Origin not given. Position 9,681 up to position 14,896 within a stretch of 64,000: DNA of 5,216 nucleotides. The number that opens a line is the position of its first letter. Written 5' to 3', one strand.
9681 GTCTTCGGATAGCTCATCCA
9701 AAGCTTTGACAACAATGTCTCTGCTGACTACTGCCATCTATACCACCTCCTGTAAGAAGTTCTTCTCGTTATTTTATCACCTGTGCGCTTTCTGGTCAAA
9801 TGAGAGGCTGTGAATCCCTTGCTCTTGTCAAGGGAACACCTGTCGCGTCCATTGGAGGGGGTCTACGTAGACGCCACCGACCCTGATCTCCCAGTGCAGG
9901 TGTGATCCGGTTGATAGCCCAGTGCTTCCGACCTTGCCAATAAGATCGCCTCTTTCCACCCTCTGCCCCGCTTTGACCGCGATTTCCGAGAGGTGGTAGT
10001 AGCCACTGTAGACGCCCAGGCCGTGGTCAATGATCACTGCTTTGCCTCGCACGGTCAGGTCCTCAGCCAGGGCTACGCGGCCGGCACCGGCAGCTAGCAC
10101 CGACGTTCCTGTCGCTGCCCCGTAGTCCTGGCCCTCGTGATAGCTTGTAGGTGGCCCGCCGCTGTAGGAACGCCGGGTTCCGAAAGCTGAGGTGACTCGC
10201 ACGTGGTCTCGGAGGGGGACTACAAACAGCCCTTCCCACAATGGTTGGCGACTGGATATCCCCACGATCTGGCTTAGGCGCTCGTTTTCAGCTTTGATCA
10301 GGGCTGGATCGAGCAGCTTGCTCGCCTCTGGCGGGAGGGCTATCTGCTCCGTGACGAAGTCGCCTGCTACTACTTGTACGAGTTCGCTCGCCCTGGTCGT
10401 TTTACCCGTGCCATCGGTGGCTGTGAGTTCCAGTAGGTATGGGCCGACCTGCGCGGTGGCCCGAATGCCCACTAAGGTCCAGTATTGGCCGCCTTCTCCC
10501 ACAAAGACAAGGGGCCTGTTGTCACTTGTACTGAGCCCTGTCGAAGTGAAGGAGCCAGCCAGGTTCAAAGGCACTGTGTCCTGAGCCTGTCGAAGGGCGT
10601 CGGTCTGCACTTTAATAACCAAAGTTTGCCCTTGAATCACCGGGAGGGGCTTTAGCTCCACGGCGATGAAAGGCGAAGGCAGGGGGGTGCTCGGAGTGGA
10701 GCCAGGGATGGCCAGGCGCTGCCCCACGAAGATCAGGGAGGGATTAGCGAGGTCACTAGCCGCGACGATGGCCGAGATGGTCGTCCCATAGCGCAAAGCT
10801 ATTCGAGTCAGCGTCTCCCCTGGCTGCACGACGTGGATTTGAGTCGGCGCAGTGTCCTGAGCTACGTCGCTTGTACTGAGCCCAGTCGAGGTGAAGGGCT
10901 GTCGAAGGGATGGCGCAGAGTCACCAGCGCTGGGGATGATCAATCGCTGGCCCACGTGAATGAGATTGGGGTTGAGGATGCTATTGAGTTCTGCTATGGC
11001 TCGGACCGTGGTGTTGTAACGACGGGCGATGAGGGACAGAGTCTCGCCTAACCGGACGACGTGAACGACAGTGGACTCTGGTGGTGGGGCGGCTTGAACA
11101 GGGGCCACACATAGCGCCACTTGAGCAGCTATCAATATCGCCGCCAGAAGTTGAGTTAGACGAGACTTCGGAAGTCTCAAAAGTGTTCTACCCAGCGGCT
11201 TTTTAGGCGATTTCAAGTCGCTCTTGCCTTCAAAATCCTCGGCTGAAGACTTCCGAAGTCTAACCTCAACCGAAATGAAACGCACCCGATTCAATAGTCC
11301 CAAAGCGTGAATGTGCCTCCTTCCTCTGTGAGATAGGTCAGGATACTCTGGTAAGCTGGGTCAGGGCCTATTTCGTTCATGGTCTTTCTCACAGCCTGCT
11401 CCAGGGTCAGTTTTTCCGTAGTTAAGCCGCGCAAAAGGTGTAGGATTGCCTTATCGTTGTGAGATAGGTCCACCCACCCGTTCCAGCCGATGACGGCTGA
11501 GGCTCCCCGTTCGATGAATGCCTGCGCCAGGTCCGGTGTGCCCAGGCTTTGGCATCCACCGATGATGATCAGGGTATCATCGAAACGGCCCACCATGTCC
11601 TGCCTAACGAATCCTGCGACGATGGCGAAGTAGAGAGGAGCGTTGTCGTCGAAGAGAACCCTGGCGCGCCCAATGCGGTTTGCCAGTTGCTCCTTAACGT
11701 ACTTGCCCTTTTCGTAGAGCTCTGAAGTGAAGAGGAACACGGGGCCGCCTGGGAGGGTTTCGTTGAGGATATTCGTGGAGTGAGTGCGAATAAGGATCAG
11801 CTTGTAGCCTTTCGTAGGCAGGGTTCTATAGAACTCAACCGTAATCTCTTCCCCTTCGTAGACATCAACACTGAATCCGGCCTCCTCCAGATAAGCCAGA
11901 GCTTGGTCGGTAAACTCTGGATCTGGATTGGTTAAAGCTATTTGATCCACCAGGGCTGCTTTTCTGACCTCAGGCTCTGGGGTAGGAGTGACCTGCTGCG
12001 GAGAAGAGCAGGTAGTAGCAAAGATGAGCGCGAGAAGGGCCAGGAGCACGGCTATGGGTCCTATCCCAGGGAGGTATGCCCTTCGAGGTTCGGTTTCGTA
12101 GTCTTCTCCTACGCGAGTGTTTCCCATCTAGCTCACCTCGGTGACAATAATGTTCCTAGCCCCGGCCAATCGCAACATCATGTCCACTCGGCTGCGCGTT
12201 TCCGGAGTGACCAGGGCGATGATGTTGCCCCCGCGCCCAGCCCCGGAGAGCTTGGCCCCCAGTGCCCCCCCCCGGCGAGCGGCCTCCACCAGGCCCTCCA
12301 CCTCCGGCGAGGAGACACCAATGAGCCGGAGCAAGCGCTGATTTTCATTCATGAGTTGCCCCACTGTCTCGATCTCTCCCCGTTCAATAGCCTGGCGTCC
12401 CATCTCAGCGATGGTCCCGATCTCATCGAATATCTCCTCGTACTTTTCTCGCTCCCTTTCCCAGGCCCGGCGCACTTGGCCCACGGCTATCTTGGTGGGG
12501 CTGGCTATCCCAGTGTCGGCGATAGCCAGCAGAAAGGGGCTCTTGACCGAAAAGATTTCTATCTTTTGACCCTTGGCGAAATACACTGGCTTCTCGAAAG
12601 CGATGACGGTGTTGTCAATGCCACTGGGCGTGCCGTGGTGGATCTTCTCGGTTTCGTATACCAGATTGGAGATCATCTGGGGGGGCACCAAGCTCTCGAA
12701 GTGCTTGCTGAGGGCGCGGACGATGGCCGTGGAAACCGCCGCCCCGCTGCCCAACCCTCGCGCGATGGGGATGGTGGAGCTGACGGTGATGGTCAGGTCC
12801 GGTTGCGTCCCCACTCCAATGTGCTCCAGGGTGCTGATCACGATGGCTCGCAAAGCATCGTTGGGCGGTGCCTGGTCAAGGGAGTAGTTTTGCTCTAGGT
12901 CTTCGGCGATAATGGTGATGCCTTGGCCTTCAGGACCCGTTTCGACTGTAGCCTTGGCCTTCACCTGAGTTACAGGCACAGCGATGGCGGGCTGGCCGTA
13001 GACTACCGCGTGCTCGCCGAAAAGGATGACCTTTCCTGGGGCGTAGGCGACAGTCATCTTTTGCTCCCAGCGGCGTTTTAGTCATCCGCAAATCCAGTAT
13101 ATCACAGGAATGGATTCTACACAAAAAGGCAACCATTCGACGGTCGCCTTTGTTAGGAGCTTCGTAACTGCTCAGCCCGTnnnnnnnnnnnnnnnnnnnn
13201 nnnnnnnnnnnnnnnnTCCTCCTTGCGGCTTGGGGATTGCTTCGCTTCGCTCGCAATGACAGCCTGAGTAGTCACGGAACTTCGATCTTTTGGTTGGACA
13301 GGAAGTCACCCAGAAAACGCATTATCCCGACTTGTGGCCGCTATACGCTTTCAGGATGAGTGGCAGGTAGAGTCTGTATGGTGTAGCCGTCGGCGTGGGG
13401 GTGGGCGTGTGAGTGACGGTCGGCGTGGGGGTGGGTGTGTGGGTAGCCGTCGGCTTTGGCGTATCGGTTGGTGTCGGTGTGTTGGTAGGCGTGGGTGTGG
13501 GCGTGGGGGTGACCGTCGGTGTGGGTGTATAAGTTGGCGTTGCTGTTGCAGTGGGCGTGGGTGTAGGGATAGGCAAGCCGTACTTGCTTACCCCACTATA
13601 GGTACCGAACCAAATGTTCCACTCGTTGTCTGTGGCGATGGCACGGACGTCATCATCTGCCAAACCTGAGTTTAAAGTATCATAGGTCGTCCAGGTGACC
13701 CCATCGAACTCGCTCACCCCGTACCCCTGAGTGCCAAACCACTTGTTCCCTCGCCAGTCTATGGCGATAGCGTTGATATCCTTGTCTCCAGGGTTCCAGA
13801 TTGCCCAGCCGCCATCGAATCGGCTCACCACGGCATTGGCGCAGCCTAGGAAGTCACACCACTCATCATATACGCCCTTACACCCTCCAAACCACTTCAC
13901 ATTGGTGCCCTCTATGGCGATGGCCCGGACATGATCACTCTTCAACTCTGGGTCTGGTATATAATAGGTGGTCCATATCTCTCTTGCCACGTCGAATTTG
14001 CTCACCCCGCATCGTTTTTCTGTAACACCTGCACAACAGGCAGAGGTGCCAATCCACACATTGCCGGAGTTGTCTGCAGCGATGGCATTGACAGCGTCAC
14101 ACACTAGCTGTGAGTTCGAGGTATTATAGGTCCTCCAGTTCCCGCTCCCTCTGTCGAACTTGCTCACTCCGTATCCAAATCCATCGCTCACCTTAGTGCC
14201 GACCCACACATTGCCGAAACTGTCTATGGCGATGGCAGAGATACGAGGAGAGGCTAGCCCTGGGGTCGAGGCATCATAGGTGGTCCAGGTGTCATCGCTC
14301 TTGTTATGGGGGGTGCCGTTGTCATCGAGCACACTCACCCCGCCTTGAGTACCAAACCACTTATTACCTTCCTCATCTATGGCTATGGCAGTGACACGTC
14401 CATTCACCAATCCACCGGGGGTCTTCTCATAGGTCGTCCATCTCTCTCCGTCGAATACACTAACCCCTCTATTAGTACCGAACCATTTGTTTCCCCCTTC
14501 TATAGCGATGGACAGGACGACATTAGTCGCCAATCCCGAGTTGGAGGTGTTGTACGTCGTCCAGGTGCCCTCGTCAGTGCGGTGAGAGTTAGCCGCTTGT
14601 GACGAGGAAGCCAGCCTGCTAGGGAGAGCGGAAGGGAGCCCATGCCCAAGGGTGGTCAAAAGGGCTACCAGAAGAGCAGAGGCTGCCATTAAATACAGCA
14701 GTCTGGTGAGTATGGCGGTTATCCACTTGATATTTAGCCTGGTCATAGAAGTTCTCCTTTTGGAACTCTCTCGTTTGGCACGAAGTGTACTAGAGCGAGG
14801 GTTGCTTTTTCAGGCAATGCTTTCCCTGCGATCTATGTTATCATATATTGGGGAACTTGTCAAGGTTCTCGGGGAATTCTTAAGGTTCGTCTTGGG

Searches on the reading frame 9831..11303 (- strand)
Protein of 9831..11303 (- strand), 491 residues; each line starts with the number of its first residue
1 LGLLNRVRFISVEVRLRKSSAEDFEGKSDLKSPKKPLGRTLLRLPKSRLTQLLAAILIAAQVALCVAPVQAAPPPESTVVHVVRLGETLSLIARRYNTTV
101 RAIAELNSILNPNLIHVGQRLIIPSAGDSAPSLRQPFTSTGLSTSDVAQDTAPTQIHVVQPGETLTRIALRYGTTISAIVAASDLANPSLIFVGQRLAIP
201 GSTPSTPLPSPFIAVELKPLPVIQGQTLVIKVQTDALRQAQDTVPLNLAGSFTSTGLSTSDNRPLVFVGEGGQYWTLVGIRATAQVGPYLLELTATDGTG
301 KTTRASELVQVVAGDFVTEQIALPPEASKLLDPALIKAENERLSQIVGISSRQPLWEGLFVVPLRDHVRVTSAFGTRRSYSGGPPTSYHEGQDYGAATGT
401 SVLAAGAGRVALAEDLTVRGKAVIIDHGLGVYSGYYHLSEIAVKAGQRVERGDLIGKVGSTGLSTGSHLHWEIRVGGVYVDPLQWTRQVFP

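Call 61: search_protein_families(library=pfam, proteins=[window:9831-11303:-], max_evalue=0.00001)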
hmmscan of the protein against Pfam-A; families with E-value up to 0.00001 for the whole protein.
window:9831-11303:- (491 aa): 2 families
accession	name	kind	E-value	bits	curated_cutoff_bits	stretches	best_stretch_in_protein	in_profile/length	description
PF01551.29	Peptidase_M23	-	7.2e-31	106.7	28.7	1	388-482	2-96/96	Peptidase family M23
PF01476.26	LysM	-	9.7e-31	105.9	20.9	2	81-124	1-43/43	LysM domain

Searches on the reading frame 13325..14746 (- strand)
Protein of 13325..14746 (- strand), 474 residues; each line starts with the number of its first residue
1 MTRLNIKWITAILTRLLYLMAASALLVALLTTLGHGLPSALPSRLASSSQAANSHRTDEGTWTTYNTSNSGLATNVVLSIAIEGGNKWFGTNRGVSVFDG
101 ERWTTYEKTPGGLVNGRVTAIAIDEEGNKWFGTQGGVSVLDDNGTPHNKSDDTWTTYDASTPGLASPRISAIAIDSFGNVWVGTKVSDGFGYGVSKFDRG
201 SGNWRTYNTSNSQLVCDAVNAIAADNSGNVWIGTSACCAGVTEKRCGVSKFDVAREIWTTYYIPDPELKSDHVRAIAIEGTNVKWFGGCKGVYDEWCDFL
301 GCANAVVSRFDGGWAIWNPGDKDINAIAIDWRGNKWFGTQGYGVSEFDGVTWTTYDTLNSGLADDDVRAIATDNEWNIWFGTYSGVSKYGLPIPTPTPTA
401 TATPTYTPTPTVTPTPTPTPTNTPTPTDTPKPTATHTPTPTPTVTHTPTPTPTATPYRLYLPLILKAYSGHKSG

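Call 61: search_protein_families(library=pfam, proteins=[window:13325-14746:-], max_evalue=0.00001)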
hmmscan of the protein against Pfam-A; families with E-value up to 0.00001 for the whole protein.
window:13325-14746:- (474 aa): 1 family
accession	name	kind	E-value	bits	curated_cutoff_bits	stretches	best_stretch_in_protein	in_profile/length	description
PF07494.17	Reg_prop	-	1e-15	56.3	20.4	0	163-184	1-22/24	Two component regulator propeller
